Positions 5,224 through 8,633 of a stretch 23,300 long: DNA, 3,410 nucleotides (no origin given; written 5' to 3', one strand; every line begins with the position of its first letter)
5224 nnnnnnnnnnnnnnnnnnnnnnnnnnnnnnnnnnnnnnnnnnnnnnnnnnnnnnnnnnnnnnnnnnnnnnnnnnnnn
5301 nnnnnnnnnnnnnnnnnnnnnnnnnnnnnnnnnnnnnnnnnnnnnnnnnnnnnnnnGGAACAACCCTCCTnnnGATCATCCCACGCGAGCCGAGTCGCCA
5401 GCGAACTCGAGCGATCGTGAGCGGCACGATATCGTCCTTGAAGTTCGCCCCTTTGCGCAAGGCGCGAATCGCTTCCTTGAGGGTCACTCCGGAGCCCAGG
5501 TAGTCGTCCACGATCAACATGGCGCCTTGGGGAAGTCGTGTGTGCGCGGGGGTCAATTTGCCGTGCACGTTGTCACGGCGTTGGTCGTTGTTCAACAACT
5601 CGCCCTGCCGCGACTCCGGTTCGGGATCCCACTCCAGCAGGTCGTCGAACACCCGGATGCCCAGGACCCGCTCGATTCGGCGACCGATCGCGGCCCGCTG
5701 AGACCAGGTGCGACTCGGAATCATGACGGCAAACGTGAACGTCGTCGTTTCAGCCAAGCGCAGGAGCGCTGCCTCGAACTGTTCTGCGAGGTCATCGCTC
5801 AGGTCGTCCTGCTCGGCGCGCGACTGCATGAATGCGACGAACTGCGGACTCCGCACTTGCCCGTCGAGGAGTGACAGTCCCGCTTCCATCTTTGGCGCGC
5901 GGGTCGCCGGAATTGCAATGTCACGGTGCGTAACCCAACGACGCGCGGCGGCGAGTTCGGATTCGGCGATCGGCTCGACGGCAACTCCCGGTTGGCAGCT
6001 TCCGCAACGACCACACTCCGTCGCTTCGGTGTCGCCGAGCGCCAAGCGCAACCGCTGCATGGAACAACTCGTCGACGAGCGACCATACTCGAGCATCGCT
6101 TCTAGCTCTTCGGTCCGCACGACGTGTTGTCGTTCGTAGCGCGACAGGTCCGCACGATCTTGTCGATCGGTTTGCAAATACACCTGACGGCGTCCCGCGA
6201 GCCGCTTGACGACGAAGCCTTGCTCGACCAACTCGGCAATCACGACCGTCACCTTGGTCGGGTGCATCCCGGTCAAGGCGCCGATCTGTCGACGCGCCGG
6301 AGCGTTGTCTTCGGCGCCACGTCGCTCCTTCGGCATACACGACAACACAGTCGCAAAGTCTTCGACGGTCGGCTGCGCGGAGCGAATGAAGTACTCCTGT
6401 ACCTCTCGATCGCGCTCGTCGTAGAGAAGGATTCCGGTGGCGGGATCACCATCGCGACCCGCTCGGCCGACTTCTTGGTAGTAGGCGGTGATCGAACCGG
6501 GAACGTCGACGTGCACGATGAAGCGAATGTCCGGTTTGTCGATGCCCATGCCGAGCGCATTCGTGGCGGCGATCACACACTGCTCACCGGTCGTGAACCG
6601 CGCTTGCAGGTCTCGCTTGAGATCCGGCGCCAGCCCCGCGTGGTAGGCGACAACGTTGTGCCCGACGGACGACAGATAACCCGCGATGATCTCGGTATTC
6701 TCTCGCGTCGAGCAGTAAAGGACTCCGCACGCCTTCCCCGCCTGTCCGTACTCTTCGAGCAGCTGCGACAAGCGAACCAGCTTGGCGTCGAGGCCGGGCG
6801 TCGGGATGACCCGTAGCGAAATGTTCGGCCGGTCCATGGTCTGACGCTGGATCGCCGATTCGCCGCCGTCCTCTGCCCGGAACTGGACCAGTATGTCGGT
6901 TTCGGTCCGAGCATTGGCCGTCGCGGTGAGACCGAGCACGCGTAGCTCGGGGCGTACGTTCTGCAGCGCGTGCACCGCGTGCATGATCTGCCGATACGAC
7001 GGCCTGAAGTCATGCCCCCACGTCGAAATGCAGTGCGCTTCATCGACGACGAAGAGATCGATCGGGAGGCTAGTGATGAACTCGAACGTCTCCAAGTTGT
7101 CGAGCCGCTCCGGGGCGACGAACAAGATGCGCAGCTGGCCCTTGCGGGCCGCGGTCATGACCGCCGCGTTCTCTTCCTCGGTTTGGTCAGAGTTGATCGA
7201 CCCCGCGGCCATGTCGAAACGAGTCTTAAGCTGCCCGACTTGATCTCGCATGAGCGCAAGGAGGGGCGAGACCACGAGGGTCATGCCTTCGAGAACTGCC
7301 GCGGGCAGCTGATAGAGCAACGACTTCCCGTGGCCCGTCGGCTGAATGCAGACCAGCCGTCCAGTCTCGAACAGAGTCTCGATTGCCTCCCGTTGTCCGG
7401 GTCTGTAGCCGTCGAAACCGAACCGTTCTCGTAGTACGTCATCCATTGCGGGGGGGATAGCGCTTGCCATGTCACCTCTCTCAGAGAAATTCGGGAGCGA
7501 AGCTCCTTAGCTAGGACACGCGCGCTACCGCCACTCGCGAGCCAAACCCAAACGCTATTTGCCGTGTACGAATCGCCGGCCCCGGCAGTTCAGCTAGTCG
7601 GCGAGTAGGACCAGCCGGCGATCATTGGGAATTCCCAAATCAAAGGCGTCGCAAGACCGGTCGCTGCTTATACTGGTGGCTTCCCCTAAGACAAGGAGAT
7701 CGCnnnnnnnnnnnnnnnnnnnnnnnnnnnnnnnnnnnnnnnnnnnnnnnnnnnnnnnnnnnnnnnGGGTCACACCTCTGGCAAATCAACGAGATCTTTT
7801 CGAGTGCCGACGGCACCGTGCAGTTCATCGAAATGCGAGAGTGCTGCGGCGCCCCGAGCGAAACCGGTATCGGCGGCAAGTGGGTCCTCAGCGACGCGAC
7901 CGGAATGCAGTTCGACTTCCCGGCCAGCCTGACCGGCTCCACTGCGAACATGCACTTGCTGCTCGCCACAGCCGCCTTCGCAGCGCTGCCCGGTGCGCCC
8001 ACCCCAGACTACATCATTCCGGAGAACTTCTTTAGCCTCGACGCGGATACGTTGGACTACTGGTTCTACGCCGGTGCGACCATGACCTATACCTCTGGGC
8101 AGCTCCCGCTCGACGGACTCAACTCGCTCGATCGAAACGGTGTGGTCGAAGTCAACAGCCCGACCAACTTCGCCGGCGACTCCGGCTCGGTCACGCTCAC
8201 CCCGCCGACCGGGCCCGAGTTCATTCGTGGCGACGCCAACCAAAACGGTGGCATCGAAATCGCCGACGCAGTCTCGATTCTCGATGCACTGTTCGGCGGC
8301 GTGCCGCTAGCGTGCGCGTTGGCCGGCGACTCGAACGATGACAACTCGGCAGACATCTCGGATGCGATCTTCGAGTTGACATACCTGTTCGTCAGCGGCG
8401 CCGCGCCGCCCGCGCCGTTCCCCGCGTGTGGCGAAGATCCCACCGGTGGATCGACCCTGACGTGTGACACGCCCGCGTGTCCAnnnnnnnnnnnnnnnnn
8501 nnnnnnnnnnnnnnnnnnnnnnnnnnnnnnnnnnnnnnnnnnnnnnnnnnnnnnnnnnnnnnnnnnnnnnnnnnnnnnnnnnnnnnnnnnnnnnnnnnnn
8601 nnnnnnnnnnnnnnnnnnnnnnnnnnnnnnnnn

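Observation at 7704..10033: Three unrelated secreted proteins share one C-terminal dockerin-type double repeat plus a conserved three-Cys tail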

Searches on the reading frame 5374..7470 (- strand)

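Call 60: search_protein_families(library=pfam, proteins=[window:5374-7470:-], max_evalue=0.01)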
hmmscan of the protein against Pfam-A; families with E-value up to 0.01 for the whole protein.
window:5374-7470:- (699 aa): 5 families
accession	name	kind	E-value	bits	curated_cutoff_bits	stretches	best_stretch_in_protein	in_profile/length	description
PF00270.35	DEAD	-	4.7e-25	88.7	26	1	23-190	1-164/167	DEAD/DEAH box helicase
PF00271.37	Helicase_C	-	5.5e-20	72.1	23.5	1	233-341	5-110/110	Helicase conserved C-terminal domain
PF04851.21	ResIII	-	4.7e-08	33.5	22.5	1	23-185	5-162/164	Type III restriction enzyme, res subunit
PF00156.33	Pribosyltran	-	0.0014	18.4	26.3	1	650-673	89-112/158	Phosphoribosyl transferase domain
PF16124.10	RecQ_Zn_bind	-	0.0021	19.2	25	1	445-493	17-66/66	RecQ zinc-binding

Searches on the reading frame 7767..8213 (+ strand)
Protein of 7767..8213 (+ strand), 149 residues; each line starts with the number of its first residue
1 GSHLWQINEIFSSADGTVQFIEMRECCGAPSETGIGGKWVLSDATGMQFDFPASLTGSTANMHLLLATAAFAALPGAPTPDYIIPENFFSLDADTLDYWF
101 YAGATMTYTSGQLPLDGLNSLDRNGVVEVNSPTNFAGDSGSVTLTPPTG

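Call 61: find_homologous_proteins(query=window:7767-8213:+, max_evalue=0.001)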
Query seq(149 aa) (149 aa): 424 proteins with E <= 0.001 among 495 candidates; the best 120 are listed.
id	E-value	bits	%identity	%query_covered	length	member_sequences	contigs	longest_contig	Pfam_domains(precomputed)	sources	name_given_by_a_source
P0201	6.6e-95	333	100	100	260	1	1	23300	-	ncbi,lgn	-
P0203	3.4e-63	230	72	95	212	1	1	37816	-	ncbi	-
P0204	2.6e-60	221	70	95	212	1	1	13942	-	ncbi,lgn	-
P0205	1.0e-59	219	67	99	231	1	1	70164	PF00404.25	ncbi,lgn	-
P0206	2.3e-57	211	62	99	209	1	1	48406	-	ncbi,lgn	-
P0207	3.6e-57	211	66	98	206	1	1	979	-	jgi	-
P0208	3.7e-57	211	66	98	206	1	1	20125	-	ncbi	-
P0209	9.8e-57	209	67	95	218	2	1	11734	-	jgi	jgi:hypothetical protein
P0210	2.5e-56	208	66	95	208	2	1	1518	-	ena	-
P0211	3.6e-56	207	63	95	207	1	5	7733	-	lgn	-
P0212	4.7e-56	207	65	97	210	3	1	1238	-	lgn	-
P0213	2.8e-55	204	64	97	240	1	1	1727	-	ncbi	-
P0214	2.9e-55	204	63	99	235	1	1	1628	-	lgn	-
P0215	5.2e-55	204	60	98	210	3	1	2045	-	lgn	-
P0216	2.1e-54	202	63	97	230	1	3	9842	PF13405.13,PF00036.39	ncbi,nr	ncbi:MAG: hypothetical protein HKO59_06020 [Phycisphaerales bacterium]|nr:hypothetical protein [Phyc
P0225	2.2e-53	198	60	97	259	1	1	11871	-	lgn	-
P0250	1.4e-50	189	63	98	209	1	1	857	PF18203.7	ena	-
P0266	1.9e-49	186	63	95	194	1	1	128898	PF18203.7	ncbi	-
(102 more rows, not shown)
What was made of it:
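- Checked: Protein 2 belongs to an unannotated family (call 61).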

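Call 73: find_encoding_contigs(protein=P0225, flank=6000, max_places=2)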
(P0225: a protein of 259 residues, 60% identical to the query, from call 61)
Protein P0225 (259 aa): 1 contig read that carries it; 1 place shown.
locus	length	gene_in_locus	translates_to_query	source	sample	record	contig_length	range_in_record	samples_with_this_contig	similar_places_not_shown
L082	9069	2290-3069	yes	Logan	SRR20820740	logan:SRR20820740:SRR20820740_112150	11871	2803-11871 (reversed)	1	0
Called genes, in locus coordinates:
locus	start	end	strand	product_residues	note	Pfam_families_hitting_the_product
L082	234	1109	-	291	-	-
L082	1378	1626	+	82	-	-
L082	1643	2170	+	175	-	-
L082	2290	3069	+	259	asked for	-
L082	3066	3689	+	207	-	-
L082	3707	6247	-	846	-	-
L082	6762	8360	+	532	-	PF07690:MFS_1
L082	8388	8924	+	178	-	PF04978:MST, PF05163:DinB (faint), PF12867:DinB_2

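Call 74: find_encoding_contigs(protein=P0203, flank=6000, max_places=2)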
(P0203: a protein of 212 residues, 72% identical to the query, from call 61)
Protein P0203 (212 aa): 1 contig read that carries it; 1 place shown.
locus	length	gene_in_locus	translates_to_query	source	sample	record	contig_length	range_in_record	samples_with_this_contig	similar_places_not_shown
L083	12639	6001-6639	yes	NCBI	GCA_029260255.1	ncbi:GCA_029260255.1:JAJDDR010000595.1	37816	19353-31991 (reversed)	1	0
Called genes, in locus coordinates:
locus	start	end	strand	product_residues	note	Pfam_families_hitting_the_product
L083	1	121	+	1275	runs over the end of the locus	PF13428:TPR_14 (faint), PF14559:TPR_19 (faint), PF00515:TPR_1 (faint), PF07719:TPR_2 (faint), PF13181:TPR_8 (faint), PF13424:TPR_12 (weak), PF12969:DUF3857, PF01841:Transglut_core, +4 more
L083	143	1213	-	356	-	-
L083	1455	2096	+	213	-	PF06971:Put_DNA-bind_N, PF02629:CoA_binding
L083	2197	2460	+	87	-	PF01106:NifU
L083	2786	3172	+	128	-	PF07238:PilZ (weak)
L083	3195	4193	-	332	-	PF01207:Dus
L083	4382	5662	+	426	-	PF07228:SpoIIE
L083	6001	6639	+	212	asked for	-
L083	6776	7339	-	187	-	-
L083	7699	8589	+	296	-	PF06977:SdiA-regulated, PF13449:Phytase-like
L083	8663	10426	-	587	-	PF04055:Radical_SAM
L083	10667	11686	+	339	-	-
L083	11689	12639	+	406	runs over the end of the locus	PF13489:Methyltransf_23 (weak), PF01728:FtsJ (weak), PF05175:MTS (faint), PF08241:Methyltransf_11, PF08242:Methyltransf_12, PF13649:Methyltransf_25, PF13847:Methyltransf_31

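Call 75: find_encoding_contigs(protein=P0205, flank=6000, max_places=2)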
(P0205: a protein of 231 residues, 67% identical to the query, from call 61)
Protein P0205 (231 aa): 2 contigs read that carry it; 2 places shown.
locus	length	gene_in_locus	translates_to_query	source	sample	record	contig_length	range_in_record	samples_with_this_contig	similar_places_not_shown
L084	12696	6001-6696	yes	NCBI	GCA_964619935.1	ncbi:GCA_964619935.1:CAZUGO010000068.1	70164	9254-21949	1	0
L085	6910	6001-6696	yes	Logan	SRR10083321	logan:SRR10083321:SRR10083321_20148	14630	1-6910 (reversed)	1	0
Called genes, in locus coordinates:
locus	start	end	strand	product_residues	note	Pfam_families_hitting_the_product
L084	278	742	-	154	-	PF02082:Rrf2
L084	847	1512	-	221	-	-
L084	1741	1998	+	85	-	-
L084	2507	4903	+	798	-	PF00069:Pkinase, PF07714:PK_Tyr_Ser-Thr, PF06293:Kdo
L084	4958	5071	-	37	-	-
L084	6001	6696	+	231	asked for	PF00404:Dockerin_1 (faint)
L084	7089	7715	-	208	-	-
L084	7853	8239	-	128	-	PF21631:A9CJY8-like_N, PF13840:ACT_7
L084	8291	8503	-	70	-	-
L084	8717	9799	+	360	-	PF08668:HDOD, PF01966:HD (weak)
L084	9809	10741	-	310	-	PF01073:3Beta_HSD, PF01370:Epimerase, PF04321:RmlD_sub_bind, PF16363:GDP_Man_Dehyd, PF07993:NAD_binding_4 (weak)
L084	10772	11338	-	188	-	PF13580:SIS_2, PF01380:SIS (weak)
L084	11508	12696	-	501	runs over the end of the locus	PF00294:PfkB, PF08543:Phos_pyr_kin, PF01467:CTP_transf_like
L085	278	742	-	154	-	PF02082:Rrf2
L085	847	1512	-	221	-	-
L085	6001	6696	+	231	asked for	PF00404:Dockerin_1 (faint)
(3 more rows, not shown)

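Call 92: search_protein_families(library=ncbifam, proteins=[P0203, P0208, P0250, P0266, P0205, P0216, P0225], max_evalue=0.01)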
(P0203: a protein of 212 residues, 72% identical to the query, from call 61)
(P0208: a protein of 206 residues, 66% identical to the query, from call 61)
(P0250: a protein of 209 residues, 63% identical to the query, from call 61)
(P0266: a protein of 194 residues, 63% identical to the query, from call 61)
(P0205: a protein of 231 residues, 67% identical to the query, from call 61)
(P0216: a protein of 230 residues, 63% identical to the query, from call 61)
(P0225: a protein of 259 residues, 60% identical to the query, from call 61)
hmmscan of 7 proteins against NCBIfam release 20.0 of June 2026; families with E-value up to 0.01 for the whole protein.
P0203 (212 aa): 1 family
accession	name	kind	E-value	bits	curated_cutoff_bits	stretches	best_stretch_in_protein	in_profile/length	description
NF033207.2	midcut_by_XrtH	subfamily_domain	0.00012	22.2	45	1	171-204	33-67/175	midcut-by-XrtH protein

P0208 (206 aa): 2 families
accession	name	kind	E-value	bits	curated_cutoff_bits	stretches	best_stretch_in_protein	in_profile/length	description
NF033207.2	midcut_by_XrtH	subfamily_domain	0.00044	20.4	45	1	161-198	19-60/175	midcut-by-XrtH protein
TIGR04174.1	IPTL_CTERM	subfamily_domain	0.0022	18.2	20.5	1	175-191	1-17/27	IPTL-CTERM sorting domain-containing protein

P0250 (209 aa): 2 families
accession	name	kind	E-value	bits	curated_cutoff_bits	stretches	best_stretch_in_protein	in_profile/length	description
NF033207.2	midcut_by_XrtH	subfamily_domain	1e-07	32.2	45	1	167-202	31-65/175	midcut-by-XrtH protein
TIGR04174.1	IPTL_CTERM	subfamily_domain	2.9e-05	24.2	20.5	1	174-193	1-20/27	IPTL-CTERM sorting domain-containing protein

P0266 (194 aa): 2 families
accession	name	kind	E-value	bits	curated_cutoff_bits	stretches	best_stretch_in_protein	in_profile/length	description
TIGR04174.1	IPTL_CTERM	subfamily_domain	6.8e-06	26.2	20.5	1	163-189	1-27/27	IPTL-CTERM sorting domain-containing protein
NF033207.2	midcut_by_XrtH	subfamily_domain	0.0009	19.3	45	1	157-190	32-63/175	midcut-by-XrtH protein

P0205 (231 aa): 1 family
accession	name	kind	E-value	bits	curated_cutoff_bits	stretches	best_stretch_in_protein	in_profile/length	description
NF041540.1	dockerin_GC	domain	4.4e-05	23.8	29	1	178-228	1-63/67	GC-type dockerin domain-anchored protein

P0216 (230 aa): 0 families

P0225 (259 aa): 0 families

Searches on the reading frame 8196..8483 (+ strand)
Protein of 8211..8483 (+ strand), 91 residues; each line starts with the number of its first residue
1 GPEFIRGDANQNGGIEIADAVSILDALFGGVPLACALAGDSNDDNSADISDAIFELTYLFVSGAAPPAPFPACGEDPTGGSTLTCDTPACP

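Call 10: search_protein_families(library=pfam, proteins=[window:8211-8483:+], max_evalue=10)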
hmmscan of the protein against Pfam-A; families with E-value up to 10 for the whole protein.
seq(91 aa): 0 families

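Call 57: search_protein_families(library=pfam, alignment_id=A4, max_evalue=0.01)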
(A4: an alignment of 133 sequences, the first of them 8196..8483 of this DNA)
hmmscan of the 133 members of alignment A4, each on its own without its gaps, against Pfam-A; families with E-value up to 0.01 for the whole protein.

A. member 1, window:8196-8483:+ (96 aa): 0 families

B. families by the number of members that match (of 133 scanned): 6 families
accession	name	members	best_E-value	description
PF00404.24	Dockerin_1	61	4.8e-08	Dockerin type I domain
PF13499.12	EF-hand_7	6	0.00024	EF-hand domain pair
PF13405.12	EF-hand_6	5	0.00032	EF-hand domain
PF00036.39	EF-hand_1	4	0.00027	EF hand domain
PF13202.12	EF-hand_5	3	9.4e-05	EF hand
PF14312.12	FG-GAP_2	2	7.4e-12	FG-GAP repeat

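Call 66: predict_structure(alignment_id=A5)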
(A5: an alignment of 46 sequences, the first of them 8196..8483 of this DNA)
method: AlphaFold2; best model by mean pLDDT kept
length: 96 residues; sequences in the alignment: 46
mean_pLDDT: 92.6   pTM: 0.83
mean pLDDT of the five models: 92.6, 91.9, 91.8, 91.2, 90.8
residues with pLDDT >= 90: 79; 70-90: 11; 50-70: 5; < 50: 1
segments of 3 or more residues with pLDDT < 50: none
pLDDT, mean of each block of 10 residues (from residue 1): 77 95 98 96 97 98 98 95 89 76
secondary structure, 60 per line:
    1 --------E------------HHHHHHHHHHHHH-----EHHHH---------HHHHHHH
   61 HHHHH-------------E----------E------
elements in order: H22-34 H41-44 H54-65
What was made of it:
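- On Dockerin type I (Pfam PF00404): Model pLDDT 92.6 (call 66).
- On C-terminal sorting signals in general (including the T9SS CTD): The fold is helical and not a beta-sandwich CTD (call 66).
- The tail blocks score 95 and 89 (call 66). The tail is predicted to be folded with high confidence (call 66).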

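Call 69: fold_search(model_id=the predicted structure, library=pdb)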
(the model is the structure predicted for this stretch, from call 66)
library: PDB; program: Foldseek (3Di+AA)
matches with E <= 10: 45; with E <= 0.001: 0
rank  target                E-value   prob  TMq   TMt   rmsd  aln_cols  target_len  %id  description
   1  4uyq_B                2.0e-03  1.00  0.59  0.75   1.9        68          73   31  High resolution structure of the third cohesin ScaC in complex with the ScaB dockerin with a mutation in the C-termina (released 2015-04-15)
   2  4uyp_B                3.9e-03  1.00  0.61  0.78   2.3        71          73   30  High resolution structure of the third cohesin ScaC in complex with the ScaB dockerin with a mutation in the N-termina (released 2015-04-15)
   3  5m2o_B                1.3e-02  1.00  0.56  0.70   2.5        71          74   24  R. flavefaciens' third ScaB cohesin in complex with a group 1 dockerin (released 2017-07-05)
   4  2mte_MODEL_1_A        1.6e-02  1.00  0.58  0.78   1.6        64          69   23  Solution structure of Doc48S (released 2014-10-15)
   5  8ajy_B                1.6e-02  1.00  0.49  0.56   2.7        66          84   35  Ruminococcus flavefaciens Cohesin-Dockerin structure: dockerin from ScaH adaptor scaffoldin in complex with the cohesi (released 2022-11-02)
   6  5nrk_B                2.4e-02  1.00  0.57  0.77   1.6        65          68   28  Crystal structure of the sixth cohesin from Acetivibrio cellulolyticus' scaffoldin B in complex with Cel5 dockerin S15 (released 2018-01-31)
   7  8x39_B                2.8e-02  1.00  0.58  0.42   1.9        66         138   26  Crystal structure of cellulosomal double-dockerin module of Clo1313_0689 from Clostridium thermocellum (released 2024-04-03)
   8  4dh2_B                3.9e-02  1.00  0.60  0.78   1.7        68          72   24  Crystal structure of Coh-OlpC(Cthe_0452)-Doc435(Cthe_0435) complex: A novel type I Cohesin-Dockerin complex from Clost (released 2012-11-28)
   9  5m2s_B                4.2e-02  1.00  0.55  0.66   1.8        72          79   28  R. flavefaciens' third ScaB cohesin in complex with a group 1 dockerin (released 2017-07-05)
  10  4fl4_G                4.2e-02  1.00  0.57  0.79   2.0        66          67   24  Scaffoldin conformation and dynamics revealed by a ternary complex from the Clostridium thermocellum cellulosome (released 2012-06-27)
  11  4dh2_D                4.8e-02  1.00  0.60  0.80   1.7        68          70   24  Crystal structure of Coh-OlpC(Cthe_0452)-Doc435(Cthe_0435) complex: A novel type I Cohesin-Dockerin complex from Clost (released 2012-11-28)
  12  5nrk_D                4.8e-02  1.00  0.58  0.79   1.7        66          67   27  Crystal structure of the sixth cohesin from Acetivibrio cellulolyticus' scaffoldin B in complex with Cel5 dockerin S15 (released 2018-01-31)
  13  8x3a_MODEL_1_A        4.8e-02  1.00  0.55  0.36   1.8        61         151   26  Solution NMR structure of cellulosomal double-dockerin module of Clo1313_0689 from Clostridium thermocellum (released 2024-04-03)
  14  8x39_A                5.2e-02  1.00  0.59  0.42   1.8        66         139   26  Crystal structure of cellulosomal double-dockerin module of Clo1313_0689 from Clostridium thermocellum (released 2024-04-03)
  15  5nrm_B                5.2e-02  1.00  0.53  0.74   1.6        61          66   30  Crystal structure of the sixth cohesin from Acetivibrio cellulolyticus' scaffoldin B in complex with Cel5 dockerin S51 (released 2018-01-31)
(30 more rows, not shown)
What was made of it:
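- On Dockerin type I (Pfam PF00404): The top 27 Foldseek PDB hits are all dockerins (call 69).
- The top 27 Foldseek hits are all dockerins (call 69).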
